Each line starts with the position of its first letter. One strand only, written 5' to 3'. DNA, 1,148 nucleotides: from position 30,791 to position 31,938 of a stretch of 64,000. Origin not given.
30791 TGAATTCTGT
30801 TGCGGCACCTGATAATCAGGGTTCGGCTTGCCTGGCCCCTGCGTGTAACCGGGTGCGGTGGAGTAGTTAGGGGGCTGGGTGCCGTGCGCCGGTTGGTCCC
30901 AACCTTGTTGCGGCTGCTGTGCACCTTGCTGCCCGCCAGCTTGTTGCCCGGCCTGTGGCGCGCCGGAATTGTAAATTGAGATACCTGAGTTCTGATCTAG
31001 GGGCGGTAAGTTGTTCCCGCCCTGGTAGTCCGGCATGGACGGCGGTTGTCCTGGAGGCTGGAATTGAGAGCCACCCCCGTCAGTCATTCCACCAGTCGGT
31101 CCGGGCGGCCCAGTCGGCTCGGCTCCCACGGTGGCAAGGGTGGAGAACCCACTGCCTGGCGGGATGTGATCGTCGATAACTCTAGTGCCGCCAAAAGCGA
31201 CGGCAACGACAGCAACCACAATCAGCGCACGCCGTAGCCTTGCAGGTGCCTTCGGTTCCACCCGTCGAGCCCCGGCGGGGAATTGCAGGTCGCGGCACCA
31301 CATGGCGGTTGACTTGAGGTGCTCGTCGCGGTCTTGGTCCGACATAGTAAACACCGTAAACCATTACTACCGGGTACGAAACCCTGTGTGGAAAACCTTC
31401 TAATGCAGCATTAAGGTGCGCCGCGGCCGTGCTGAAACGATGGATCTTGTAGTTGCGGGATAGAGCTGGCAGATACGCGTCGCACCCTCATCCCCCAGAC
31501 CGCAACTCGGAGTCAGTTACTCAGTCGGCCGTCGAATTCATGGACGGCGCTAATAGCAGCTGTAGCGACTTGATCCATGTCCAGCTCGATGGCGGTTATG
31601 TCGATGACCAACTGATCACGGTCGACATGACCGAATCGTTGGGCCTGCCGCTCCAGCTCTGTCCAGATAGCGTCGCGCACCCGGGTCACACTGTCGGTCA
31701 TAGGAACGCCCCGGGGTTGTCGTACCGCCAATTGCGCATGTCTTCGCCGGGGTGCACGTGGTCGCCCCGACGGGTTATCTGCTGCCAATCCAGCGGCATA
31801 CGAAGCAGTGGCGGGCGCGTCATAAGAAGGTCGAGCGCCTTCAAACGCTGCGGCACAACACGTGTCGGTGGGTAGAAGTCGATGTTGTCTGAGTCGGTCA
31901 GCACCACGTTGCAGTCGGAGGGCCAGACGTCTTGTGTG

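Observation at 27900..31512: Low-GC moron operon of exported and membrane proteins with its own terminator inside the high-GC prophage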

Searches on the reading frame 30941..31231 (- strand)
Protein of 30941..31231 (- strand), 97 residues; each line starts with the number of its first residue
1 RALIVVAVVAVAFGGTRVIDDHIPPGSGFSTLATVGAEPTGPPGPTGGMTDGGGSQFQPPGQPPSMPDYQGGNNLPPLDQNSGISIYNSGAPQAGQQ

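Call 71: search_dna_similar(query=window:30941-31231:-, collection=phages, mode=protein, max_evalue=0.001, max_rows=60)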
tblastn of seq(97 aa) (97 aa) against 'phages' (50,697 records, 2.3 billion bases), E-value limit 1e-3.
Records with a match: 23; places in all: 25; records where one place covers at least 80% of the query: 19.
Best place of each record, by identity: 95-99% 1; 80-90% 2; 60-80% 20.
By first word of the organism name: Mycobacterium 23.
By host as written in the record: Mycobacterium abscessus GD43A 3; Mycobacterium abscessus GD88 1; Mycobacterium abscessus T46 1; Mycobacterium abscessus GD79 1; Mycobacterium abscessus T49 1; Mycobacterium abscessus T48 1; Mycobacterium abscessus T36 1; Mycobacterium abscessus GD12 1; and 13 more.
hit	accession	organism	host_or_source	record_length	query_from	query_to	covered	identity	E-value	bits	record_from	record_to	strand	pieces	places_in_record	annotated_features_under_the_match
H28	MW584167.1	Mycobacterium phage prophiGD43A-5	Mycobacterium abscessus GD43A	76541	1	89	92%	98.9%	1e-19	87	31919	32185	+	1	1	63: hypothetical protein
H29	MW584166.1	Mycobacterium phage prophi88-1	Mycobacterium abscessus GD88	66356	1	96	99%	72.9%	2e-13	69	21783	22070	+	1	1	43: hypothetical protein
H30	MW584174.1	Mycobacterium phage prophi_GD43-6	Mycobacterium abscessus GD43A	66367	1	96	99%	72.9%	2e-13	69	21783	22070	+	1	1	43: hypothetical protein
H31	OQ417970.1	Mycobacterium phage prophiT46-2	Mycobacterium abscessus T46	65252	16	94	81%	88.6%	5e-12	65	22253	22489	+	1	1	46: hypothetical protein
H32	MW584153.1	Mycobacterium phage prophi79-1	Mycobacterium abscessus GD79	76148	16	94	81%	87.3%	6e-12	65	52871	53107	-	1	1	71: hypothetical protein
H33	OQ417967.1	Mycobacterium phage prophiT49-1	Mycobacterium abscessus T49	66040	1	96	99%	71.9%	9e-13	67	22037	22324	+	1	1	42: hypothetical protein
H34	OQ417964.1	Mycobacterium phage prophiT48-1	Mycobacterium abscessus T48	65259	1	94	97%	72.3%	7e-13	68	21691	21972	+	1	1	44: hypothetical protein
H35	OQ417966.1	Mycobacterium phage prophiT36-1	Mycobacterium abscessus T36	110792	1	94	97%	72.3%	7e-13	68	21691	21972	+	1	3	44: hypothetical protein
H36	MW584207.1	Mycobacterium phage prophiGD12-2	Mycobacterium abscessus GD12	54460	14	94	84%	79.0%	6e-12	65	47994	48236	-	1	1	80: meltallopeptidase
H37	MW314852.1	Mycobacterium phage phiGD57-1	GD35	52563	13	97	88%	69.8%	1e-11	64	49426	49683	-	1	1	65: hypothetical protein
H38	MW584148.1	Mycobacterium phage prophiGD25-1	Mycobacterium abscessus GD25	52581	13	97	88%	69.8%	1e-11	64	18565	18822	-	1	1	31: hypothetical protein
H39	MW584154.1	Mycobacterium phage prophiGD39-2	Mycobacterium abscessus GD39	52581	13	97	88%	69.8%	1e-11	64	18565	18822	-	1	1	31: membrane protein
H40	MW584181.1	Mycobacterium phage prophi57-1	Mycobacterium abscessus GD57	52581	13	97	88%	69.8%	1e-11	64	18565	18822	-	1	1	31: hypothetical protein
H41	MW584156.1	Mycobacterium phage prophiGD44-1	Mycobacterium abscessus GD44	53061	14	97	87%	70.6%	6e-12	65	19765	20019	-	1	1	34: membrane protein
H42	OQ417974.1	Mycobacterium phage prophiCCUG48898T-1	Mycobacterium abscessus CCUG48898T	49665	13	96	87%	70.2%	4e-14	71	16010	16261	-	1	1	29: hypothetical protein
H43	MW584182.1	Mycobacterium phage prophiGD43A-3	Mycobacterium abscessus GD43A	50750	13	96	87%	70.2%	6e-14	71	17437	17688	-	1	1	31: membrane protein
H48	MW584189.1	Mycobacterium phage prophiGD54-1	Mycobacterium abscessus GD54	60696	66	92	28%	77.8%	2e-5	47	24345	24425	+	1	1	39: membrane protein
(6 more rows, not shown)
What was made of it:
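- The N-module is present in 23 prophage records (call 71).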

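Call 72: get_annotated_region(hit=H36, flank=3500)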
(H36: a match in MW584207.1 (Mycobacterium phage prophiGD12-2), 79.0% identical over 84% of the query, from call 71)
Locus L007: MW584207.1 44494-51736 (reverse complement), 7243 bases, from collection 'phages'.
description: Mycobacterium phage prophiGD12-2, complete genome.
organism: Mycobacterium phage prophiGD12-2 (NCBI taxid 2813240)
taxonomy: Viruses; Duplodnaviria; Heunggongvirae; Uroviricota; Caudoviricetes
host: Mycobacterium abscessus GD12; source: -; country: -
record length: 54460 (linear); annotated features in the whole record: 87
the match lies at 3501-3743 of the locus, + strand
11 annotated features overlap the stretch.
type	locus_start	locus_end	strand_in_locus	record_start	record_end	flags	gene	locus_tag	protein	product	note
CDS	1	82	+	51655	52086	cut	85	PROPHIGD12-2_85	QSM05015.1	hypothetical protein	-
CDS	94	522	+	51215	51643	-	84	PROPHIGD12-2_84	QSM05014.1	hypothetical protein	-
CDS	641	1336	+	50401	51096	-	83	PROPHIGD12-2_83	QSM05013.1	YcdA-like lipoprotein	-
CDS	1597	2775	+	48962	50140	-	82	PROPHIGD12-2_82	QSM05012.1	Fic family protein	-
CDS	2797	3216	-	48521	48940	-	81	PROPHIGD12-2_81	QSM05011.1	hypothetical protein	-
CDS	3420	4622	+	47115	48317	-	80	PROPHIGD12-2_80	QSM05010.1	meltallopeptidase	-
CDS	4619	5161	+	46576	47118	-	79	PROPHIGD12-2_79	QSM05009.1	meltalloproteinase inhibitor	-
CDS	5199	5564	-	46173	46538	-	78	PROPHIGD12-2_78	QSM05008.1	hypothetical protein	-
CDS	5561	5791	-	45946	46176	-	77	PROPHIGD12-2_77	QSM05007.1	holin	-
CDS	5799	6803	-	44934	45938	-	76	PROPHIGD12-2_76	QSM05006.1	lysin B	-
CDS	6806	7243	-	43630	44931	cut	75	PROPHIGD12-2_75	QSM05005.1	lysin A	-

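Call 73: get_annotated_region(hit=H29, flank=3500)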
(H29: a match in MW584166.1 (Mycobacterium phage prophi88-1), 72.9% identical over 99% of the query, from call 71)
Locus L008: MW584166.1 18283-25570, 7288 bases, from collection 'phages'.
description: Mycobacterium phage prophi88-1, complete genome.
organism: Mycobacterium phage prophi88-1 (NCBI taxid 2813223)
taxonomy: Viruses; Duplodnaviria; Heunggongvirae; Uroviricota; Caudoviricetes
host: Mycobacterium abscessus GD88; source: -; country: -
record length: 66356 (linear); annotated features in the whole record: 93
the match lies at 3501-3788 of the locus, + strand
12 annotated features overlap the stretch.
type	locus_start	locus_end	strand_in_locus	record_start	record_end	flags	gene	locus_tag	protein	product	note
CDS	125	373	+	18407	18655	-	36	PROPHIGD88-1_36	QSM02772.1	hypothetical protein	-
CDS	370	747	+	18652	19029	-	37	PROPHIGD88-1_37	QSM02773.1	hypothetical protein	-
CDS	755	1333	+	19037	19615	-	38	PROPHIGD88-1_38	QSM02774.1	DNA recombinase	-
CDS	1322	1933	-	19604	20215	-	39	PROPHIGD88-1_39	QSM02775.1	hypothetical protein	-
CDS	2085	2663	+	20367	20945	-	40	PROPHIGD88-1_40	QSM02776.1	hypothetical protein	-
CDS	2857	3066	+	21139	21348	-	41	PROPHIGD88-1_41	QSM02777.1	hypothetical protein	-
CDS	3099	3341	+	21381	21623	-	42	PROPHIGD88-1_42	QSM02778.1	hypothetical protein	-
CDS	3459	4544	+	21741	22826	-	43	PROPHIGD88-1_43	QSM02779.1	hypothetical protein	-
CDS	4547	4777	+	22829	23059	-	44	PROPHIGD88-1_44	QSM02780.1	hypothetical protein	-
CDS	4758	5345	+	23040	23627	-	45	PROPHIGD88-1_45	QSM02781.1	hypothetical protein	-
CDS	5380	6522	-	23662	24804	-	46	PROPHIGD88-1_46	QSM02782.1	hypothetical protein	-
CDS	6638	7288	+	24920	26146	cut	47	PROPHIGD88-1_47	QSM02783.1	DNA methylase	-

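Call 74: get_annotated_region(hit=H37, flank=3500)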
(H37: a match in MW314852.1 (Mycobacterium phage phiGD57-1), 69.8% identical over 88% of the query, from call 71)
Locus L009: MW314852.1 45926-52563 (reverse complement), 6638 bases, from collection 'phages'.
description: Mycobacterium phage phiGD57-1, complete genome.
organism: Mycobacterium phage phiGD57-1 (NCBI taxid 2794957)
taxonomy: Viruses; Duplodnaviria; Heunggongvirae; Uroviricota; Caudoviricetes
host: GD35; source: -; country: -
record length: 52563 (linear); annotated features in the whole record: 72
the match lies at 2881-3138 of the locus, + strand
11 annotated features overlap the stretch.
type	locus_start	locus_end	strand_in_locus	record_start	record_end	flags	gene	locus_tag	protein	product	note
CDS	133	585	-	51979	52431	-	72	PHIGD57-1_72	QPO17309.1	polynucleotide kinase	-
CDS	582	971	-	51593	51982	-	71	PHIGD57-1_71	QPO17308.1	HNH endonuclease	-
CDS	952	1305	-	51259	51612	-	70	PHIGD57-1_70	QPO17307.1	hypothetical protein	-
CDS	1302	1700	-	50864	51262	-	69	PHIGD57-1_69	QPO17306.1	hypothetical protein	-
CDS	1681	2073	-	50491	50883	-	68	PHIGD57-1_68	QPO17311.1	hypothetical protein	-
CDS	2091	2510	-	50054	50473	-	67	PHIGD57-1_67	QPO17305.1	hypothetical protein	-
CDS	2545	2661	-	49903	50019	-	66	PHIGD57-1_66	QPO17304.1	hypothetical protein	-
CDS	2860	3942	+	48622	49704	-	65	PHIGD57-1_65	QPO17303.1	hypothetical protein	-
CDS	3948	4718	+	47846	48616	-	64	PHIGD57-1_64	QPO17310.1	hypothetical protein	-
CDS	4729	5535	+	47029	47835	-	63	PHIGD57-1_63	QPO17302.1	helix-turn-helix DNA binding domain protein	-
CDS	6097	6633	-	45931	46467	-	62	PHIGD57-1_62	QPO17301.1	hypothetical protein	-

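Call 75: get_annotated_region(hit=H43, flank=3500)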
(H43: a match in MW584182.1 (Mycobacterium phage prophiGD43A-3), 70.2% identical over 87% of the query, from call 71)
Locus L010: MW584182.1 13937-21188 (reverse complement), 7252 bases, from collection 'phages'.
description: Mycobacterium phage prophiGD43A-3, complete genome.
organism: Mycobacterium phage prophiGD43A-3 (NCBI taxid 2813262)
taxonomy: Viruses; Duplodnaviria; Heunggongvirae; Uroviricota; Caudoviricetes
host: Mycobacterium abscessus GD43A; source: -; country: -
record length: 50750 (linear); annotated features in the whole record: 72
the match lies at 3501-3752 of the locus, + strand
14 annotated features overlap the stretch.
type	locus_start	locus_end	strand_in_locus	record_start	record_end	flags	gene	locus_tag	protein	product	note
CDS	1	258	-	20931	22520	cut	40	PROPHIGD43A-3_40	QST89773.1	terminase large subunit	-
CDS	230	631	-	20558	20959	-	39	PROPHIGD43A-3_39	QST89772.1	terminase small subunit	-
CDS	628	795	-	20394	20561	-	38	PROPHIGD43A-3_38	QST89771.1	hypothetical protein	-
CDS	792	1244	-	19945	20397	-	37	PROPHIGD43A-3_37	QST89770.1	polynucleotide kinase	-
CDS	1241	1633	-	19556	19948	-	36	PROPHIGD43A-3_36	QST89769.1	HNH endonuclease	-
CDS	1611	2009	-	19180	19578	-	35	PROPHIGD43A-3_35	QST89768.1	hypothetical protein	-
CDS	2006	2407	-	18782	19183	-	34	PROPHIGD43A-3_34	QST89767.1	hypothetical protein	-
CDS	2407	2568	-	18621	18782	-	33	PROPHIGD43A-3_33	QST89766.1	hypothetical protein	-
CDS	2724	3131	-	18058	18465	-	32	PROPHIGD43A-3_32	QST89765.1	hypothetical protein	-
CDS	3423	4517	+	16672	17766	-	31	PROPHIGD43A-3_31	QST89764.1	membrane protein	-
CDS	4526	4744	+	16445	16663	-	30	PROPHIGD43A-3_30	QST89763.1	hypothetical protein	-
CDS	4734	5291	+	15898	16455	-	29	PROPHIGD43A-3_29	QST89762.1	hypothetical protein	-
CDS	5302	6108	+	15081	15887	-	28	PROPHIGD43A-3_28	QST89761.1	hypothetical protein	-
CDS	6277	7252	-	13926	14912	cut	27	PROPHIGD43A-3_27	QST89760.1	hypothetical protein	-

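Call 76: get_annotated_region(hit=H48, flank=3500)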
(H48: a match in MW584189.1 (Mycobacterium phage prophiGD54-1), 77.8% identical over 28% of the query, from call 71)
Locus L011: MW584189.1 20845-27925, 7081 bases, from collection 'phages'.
description: Mycobacterium phage prophiGD54-1, complete genome.
organism: Mycobacterium phage prophiGD54-1 (NCBI taxid 2813269)
taxonomy: Viruses; Duplodnaviria; Heunggongvirae; Uroviricota; Caudoviricetes
host: Mycobacterium abscessus GD54; source: -; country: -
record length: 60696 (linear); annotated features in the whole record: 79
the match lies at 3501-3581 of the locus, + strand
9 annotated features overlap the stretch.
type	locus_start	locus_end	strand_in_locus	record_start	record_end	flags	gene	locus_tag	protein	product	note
CDS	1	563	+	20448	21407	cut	34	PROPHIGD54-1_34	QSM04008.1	RepA-like replication initiator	-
CDS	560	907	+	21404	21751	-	35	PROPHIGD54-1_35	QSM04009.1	hypothetical protein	-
CDS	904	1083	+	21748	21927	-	36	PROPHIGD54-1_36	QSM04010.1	hypothetical protein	-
CDS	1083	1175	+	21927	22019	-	37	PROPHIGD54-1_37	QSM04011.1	hypothetical protein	-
CDS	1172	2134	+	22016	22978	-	38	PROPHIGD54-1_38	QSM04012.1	DNA binding protein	-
CDS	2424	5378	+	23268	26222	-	39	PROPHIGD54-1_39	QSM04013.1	membrane protein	-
CDS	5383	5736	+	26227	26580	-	40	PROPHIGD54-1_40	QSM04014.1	hypothetical protein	-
CDS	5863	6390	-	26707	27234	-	41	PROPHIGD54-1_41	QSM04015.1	hypothetical protein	-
CDS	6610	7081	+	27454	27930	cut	42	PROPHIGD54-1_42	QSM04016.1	hypothetical protein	-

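Call 100: search_protein_families(library=pfam, proteins=[L007:3420-4622:+, L007:4619-5161:+, L008:3459-4544:+, L008:4758-5345:+, L009:2860-3942:+, L009:3948-4718:+, L010:3423-4517:+, L010:4734-5291:+, L011:2424-5378:+, L011:5383-5736:+], max_evalue=0.01)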
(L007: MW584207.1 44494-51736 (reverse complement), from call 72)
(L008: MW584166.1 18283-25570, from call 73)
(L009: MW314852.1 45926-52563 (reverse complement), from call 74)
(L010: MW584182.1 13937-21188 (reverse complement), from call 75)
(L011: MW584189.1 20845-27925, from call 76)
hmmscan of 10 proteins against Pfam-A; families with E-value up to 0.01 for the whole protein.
L007:3420-4622:+ (400 aa): 4 families
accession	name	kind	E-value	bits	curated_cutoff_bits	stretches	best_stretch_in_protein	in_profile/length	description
PF16313.11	DUF4953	-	0.00024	20.9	24.2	1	340-380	6-46/316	Met-zincin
PF00413.30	Peptidase_M10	-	0.00026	21.3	24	1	333-376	94-138/159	Matrixin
PF07998.17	Peptidase_M54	-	0.00095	19.7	24.4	1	339-379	137-177/194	Peptidase family M54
PF05572.19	Peptidase_M43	-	0.0053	17.1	23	0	333-369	56-90/152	Pregnancy-associated plasma protein-A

L007:4619-5161:+ (180 aa): 0 families

L008:3459-4544:+ (361 aa): 0 families

L008:4758-5345:+ (195 aa): 0 families

L009:2860-3942:+ (360 aa): 0 families

L009:3948-4718:+ (256 aa): 1 family
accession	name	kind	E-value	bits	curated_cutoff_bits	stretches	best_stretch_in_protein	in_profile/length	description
PF09490.15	CbtA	-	0.0099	16.2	30.7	0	35-102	145-210/239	Probable cobalt transporter subunit (CbtA)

L010:3423-4517:+ (364 aa): 0 families

L010:4734-5291:+ (185 aa): 0 families

L011:2424-5378:+ (984 aa): 0 families

L011:5383-5736:+ (117 aa): 0 families

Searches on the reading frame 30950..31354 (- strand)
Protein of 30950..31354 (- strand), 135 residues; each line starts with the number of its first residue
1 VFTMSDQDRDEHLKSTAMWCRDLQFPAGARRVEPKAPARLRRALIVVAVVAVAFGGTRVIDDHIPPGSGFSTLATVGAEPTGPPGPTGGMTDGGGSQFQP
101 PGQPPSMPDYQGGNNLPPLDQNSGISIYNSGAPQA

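Call 39: find_homologous_proteins(query=window:30950-31354:-, max_evalue=0.001)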
Query window:30950-31354:- (135 aa): 16 proteins with E <= 0.001 among 99 candidates.
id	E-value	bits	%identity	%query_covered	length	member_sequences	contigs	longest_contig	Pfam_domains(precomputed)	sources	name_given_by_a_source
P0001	6.8e-37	144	69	73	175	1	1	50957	-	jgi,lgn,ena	-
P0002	2.4e-34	136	65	71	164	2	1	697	-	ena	-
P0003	3.3e-33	132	68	68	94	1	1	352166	-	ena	-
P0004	5.3e-31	125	63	75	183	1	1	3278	-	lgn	-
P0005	2.1e-30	123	67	56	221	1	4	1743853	-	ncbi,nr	ncbi:Uncharacterised protein [Mycobacteroides abscessus subsp. bolletii]|nr:Uncharacterised protein 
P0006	1.2e-29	121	61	73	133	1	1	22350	-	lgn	-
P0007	2.8e-29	120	66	71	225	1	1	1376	-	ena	-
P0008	1.5e-28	117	61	73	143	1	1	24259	-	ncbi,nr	ncbi:hypothetical protein I3U70_26300, partial [Mycobacteroides abscessus subsp. abscessus]|nr:hypot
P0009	5.3e-27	112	64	67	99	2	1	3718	-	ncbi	ncbi:MAG: hypothetical protein ACRDTI_03280, partial [Mycobacterium sp.]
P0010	4.1e-22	97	74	48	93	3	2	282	-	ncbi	ncbi:hypothetical protein RA992_22645, partial [Mycobacteroides abscessus subsp. massiliense]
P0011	6.6e-22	96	77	29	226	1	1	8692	-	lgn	-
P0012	5.7e-19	86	54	73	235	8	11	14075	-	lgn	-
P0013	5.4e-16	77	53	67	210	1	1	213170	-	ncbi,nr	ncbi:hypothetical protein D2E80_15780 [Mycobacteroides abscessus]|nr:hypothetical protein D2E80_1578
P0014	6.3e-14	70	85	34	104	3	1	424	-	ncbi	ncbi:hypothetical protein, partial [Acinetobacter variabilis]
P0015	9.8e-11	60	83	31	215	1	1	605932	-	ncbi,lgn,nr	ncbi:Uncharacterised protein [Mycobacteroides abscessus subsp. bolletii]|nr:Uncharacterised protein 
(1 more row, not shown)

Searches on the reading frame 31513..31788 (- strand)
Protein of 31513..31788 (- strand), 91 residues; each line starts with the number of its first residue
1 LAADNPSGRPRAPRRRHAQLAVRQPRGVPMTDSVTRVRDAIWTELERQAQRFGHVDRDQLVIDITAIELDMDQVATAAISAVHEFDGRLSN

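Call 7: search_protein_families(library=pfam, proteins=[window:31513-31788:-], max_evalue=1)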
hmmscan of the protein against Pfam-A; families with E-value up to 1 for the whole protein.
window:31513-31788:- (91 aa): 1 family
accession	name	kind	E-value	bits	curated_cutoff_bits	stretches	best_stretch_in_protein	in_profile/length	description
PF24089.1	DUF7374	-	0.0022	18.3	27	1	35-78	14-55/106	Family of unknown function (DUF7374)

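Call 8: search_protein_families(library=phrogs, proteins=[window:31513-31788:-], max_evalue=0.01)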
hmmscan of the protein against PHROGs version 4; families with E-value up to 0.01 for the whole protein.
window:31513-31788:- (91 aa): 2 families
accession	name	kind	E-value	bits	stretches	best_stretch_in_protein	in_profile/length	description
phrog_20643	-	unknown function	0.0019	19.3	1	34-79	12-55/101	-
phrog_1091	-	unknown function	0.0059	18.2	1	34-82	10-61/69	-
